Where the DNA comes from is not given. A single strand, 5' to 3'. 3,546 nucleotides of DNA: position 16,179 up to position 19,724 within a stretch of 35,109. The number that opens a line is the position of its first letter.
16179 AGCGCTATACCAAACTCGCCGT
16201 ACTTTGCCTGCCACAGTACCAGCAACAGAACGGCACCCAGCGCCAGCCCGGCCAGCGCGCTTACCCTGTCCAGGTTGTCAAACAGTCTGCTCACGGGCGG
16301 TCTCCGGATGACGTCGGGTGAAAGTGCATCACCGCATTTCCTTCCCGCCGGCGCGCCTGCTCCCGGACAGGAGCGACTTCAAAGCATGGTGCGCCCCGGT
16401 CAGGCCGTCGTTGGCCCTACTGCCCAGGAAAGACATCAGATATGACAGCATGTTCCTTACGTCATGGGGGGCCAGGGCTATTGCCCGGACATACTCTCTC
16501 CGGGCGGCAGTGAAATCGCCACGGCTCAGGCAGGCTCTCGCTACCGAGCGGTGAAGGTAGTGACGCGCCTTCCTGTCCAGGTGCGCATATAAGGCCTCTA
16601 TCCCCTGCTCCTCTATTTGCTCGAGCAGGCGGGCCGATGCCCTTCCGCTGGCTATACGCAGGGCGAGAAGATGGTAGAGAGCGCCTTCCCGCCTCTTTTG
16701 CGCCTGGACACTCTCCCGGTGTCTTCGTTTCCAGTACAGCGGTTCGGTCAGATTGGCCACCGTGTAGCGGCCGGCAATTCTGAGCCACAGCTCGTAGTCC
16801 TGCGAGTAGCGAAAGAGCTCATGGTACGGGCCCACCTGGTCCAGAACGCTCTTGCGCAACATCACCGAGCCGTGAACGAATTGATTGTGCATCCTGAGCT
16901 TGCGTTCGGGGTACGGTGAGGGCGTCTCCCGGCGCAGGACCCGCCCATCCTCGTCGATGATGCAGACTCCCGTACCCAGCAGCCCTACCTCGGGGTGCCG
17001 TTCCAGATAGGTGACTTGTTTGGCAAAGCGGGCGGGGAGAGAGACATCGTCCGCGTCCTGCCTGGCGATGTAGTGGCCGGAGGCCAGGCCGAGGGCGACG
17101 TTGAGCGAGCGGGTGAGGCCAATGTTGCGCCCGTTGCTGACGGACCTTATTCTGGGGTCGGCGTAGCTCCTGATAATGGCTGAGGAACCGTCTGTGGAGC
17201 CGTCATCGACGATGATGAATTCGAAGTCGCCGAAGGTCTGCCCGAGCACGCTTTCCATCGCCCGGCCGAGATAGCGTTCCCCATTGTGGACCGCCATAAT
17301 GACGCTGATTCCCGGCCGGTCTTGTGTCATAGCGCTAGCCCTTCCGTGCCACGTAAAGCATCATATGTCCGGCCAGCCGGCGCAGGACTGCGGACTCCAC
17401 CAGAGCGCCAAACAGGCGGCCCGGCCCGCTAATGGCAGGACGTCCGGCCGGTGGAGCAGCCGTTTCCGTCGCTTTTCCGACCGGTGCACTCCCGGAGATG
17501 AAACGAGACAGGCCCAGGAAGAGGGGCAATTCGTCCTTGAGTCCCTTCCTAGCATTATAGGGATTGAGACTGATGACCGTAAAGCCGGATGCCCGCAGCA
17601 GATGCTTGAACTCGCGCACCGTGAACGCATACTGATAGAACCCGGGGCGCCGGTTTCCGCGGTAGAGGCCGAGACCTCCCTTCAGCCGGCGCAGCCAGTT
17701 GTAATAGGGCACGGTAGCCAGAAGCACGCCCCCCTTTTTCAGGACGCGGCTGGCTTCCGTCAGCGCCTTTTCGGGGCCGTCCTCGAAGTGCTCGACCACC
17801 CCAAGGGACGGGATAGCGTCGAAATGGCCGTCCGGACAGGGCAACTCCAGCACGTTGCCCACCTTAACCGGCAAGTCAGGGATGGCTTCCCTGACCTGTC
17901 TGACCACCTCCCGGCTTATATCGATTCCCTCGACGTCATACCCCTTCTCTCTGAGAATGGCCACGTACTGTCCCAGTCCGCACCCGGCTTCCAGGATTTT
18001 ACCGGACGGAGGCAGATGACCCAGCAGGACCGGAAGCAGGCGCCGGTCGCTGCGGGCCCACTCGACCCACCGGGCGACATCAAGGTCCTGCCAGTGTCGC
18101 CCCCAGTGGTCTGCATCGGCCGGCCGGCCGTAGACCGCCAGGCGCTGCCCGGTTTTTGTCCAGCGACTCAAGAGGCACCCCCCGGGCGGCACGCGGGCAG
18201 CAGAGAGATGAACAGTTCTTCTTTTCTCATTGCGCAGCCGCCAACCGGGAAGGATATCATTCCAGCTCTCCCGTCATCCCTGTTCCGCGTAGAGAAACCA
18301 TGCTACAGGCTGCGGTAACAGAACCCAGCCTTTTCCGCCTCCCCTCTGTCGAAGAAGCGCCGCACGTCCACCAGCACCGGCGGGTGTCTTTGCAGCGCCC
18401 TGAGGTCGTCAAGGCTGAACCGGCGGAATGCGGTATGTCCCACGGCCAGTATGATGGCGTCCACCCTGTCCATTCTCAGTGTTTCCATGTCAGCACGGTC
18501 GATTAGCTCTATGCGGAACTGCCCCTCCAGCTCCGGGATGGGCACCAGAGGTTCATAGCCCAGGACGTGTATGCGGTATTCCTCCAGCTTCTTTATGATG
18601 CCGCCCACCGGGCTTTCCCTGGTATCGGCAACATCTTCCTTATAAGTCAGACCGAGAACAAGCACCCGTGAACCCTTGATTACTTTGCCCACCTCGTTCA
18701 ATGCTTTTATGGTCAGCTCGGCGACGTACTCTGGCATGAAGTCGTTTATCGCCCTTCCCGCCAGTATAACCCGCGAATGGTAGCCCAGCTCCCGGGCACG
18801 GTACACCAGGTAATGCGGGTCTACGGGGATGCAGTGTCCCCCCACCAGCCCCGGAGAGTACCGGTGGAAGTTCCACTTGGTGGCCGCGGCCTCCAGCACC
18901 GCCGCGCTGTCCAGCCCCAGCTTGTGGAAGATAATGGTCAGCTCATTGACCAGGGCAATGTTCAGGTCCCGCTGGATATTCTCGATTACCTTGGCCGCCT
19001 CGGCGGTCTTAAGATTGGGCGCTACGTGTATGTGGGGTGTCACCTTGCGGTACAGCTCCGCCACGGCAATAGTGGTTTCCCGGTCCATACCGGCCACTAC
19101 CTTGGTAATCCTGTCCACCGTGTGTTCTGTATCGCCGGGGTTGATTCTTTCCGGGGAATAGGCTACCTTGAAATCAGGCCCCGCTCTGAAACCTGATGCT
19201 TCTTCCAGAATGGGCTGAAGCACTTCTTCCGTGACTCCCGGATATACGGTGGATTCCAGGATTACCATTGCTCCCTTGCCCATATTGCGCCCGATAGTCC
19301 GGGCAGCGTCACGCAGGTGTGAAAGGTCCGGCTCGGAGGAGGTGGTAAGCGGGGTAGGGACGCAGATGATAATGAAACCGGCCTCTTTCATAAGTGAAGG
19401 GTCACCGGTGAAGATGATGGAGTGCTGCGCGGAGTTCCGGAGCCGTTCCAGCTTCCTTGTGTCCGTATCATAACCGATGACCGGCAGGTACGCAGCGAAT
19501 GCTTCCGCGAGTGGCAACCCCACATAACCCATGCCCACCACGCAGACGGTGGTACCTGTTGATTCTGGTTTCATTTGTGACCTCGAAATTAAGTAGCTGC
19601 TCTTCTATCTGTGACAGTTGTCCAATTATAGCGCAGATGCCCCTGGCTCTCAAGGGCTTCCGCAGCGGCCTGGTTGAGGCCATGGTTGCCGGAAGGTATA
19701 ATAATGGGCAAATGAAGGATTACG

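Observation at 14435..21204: Two paralogous polytopic membrane proteins share collinear motifs, including an ID-x-W-x-H loop motif (GT-C-like candidates)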

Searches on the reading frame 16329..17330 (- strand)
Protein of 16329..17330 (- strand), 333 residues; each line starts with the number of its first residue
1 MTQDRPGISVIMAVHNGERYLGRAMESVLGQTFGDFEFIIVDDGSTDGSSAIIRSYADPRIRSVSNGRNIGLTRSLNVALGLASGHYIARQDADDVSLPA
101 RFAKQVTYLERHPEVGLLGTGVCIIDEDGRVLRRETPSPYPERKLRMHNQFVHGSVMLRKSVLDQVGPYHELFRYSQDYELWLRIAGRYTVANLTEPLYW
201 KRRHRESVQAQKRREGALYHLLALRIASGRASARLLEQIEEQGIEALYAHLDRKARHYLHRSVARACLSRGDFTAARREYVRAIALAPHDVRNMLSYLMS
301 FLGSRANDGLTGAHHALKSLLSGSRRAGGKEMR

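Call 10: search_protein_families(library=pfam, proteins=[window:16329-17330:-], max_evalue=0.001)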
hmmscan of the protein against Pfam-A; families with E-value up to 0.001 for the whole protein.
window:16329-17330:- (333 aa): 3 families
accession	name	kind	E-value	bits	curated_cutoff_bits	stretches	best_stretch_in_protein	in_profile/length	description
PF00535.33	Glycos_transf_2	-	7.4e-31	107.8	23.3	1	9-160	1-161/168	Glycosyl transferase family 2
PF13641.12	Glyco_tranf_2_3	-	3e-09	37.7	27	1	6-186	1-195/230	Glycosyltransferase like family 2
PF10111.15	Glyco_tranf_2_2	-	3.7e-09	36.9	27.3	1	9-192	1-206/276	Glycosyltransferase like family 2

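Call 58: search_protein_families(library=ncbifam, proteins=[window:16329-17330:-], max_evalue=0.00001)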
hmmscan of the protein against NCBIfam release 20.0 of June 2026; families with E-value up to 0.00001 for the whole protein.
window:16329-17330:- (333 aa): 12 families
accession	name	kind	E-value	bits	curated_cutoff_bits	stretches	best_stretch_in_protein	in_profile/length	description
NF053739.1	GlytfEpsEBac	equivalog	4.3e-46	157.1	450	1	6-219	1-217/265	glycosyltransferase EpsE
NF047683.1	TeichurnBiosyTuaG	equivalog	6.2e-25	88.3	400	1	1-211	1-213/252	teichuronic acid biosynthesis protein TuaG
NF007482.0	PRK10073.1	equivalog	4e-20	72.1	423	1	1-105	1-106/334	glycosyltransferase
NF007453.0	PRK10018.1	equivalog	6.9e-15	55.4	382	1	1-124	1-126/280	colanic acid biosynthesis glycosyltransferase WcaA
TIGR04017.1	WcaA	equivalog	5.7e-14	52.4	495.75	1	3-189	2-192/279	colanic acid biosynthesis glycosyltransferase WcaA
NF041875.1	EPS_EpsD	equivalog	1.3e-13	51.1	370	1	8-213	1-218/325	exopolysaccharide biosynthesis glycosyltransferase EpsD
NF050050.1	ProtGlycPglI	equivalog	3.5e-12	46.3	500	1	6-131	2-127/306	GalNAc(5)-diNAcBac-PP-undecaprenol beta-1,3-glucosyltransferase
TIGR03937.1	PgaC_IcaA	equivalog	3.9e-12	45.8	422.3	1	3-117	42-158/407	poly-beta-1,6-N-acetyl-D-glucosamine synthase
NF041394.1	GtaseAglG_Halo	equivalog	2.2e-10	40.3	440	1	8-116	3-114/304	glucosyl-dolichyl phosphate glucuronosyltransferase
TIGR04283.1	glyco_like_mftF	equivalog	7e-09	35.6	182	1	8-204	1-188/221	TIGR04283 family arsenosugar biosynthesis glycosyltransferase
TIGR03965.1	mycofact_glyco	equivalog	4e-08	32.5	280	1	5-135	73-205/467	mycofactocin biosynthesis glycosyltransferase MftF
TIGR03111.1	glyc2_xrt_Gpos1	hypoth_equivalog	2.4e-06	26.6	363.95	1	4-128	47-174/439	TIGR03111 family XrtG-associated glycosyltransferase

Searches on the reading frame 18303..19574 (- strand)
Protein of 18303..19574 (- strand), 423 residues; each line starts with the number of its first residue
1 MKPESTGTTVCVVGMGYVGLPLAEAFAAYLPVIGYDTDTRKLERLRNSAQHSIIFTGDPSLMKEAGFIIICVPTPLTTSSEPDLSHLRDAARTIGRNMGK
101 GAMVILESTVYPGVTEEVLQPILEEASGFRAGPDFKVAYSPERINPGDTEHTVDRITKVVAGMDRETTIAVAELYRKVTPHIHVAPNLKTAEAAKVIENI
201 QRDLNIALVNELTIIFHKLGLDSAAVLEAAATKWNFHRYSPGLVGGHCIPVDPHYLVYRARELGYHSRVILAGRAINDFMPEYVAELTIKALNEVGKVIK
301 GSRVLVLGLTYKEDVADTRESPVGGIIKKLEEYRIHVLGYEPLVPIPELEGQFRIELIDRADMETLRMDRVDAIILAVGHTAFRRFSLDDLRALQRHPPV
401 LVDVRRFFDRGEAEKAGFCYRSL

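Call 10: search_protein_families(library=pfam, proteins=[window:18303-19574:-], max_evalue=0.001)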
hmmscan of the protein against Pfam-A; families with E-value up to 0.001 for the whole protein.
window:18303-19574:- (423 aa): 6 families
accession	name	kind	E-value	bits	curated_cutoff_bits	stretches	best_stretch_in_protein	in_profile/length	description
PF03721.20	UDPG_MGDP_dh_N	-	5.5e-32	111.3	27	2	61-171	73-183/187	UDP-glucose/GDP-mannose dehydrogenase family, NAD binding domain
PF00984.24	UDPG_MGDP_dh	-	7.6e-25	87.3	25.4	1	189-278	1-93/94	UDP-glucose/GDP-mannose dehydrogenase family, central domain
PF03720.21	UDPG_MGDP_dh_C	-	3.2e-19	69.6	30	1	305-410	1-103/103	UDP-glucose/GDP-mannose dehydrogenase family, UDP binding domain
PF03446.21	NAD_binding_2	-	3.6e-06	27.5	21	1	10-121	2-106/161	NAD binding domain of 6-phosphogluconate dehydrogenase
PF02254.24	TrkA_N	-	1.9e-05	25.4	23.8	0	10-59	1-49/116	TrkA-N domain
PF02826.25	2-Hacid_dh_C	-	0.00042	20.2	25.1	0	4-87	33-117/178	D-isomer specific 2-hydroxyacid dehydrogenase, NAD binding domain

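Call 58: search_protein_families(library=ncbifam, proteins=[window:18303-19574:-], max_evalue=0.00001)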
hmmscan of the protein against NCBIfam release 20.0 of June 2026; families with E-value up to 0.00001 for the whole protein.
window:18303-19574:- (423 aa): 7 families
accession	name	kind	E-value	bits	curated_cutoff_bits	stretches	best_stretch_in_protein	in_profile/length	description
TIGR03026.1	NDP-sugDHase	subfamily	1.5e-108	363.3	189.8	1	9-405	2-412/413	nucleotide sugar dehydrogenase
NF011729.0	PRK15182.1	equivalog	8.4e-100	334.5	592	1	10-406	9-414/425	Vi polysaccharide biosynthesis UDP-N-acetylglucosamine C-6 dehydrogenase TviB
NF040825.1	UDPMaNacDH_Arch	equivalog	5.4e-67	226.5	750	1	51-410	62-403/418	UDP-N-acetyl-D-mannosamine dehydrogenase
NF008286.0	PRK11064.1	equivalog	6e-56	189.8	459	1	8-391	4-407/420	UDP-N-acetyl-D-mannosamine dehydrogenase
NF041297.1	UDPGDh_AglM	equivalog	4.2e-41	141.3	670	1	43-412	53-421/429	UDP-glucose 6-dehydrogenase AglM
NF047673.2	TeichurnBiosyTuaD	equivalog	6.3e-38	131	700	1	46-422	58-428/439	UDP-glucose 6-dehydrogenase TuaD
NF011631.0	PRK15057.1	equivalog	3.5e-06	26.4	757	1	100-344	109-339/388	UDP-glucose 6-dehydrogenase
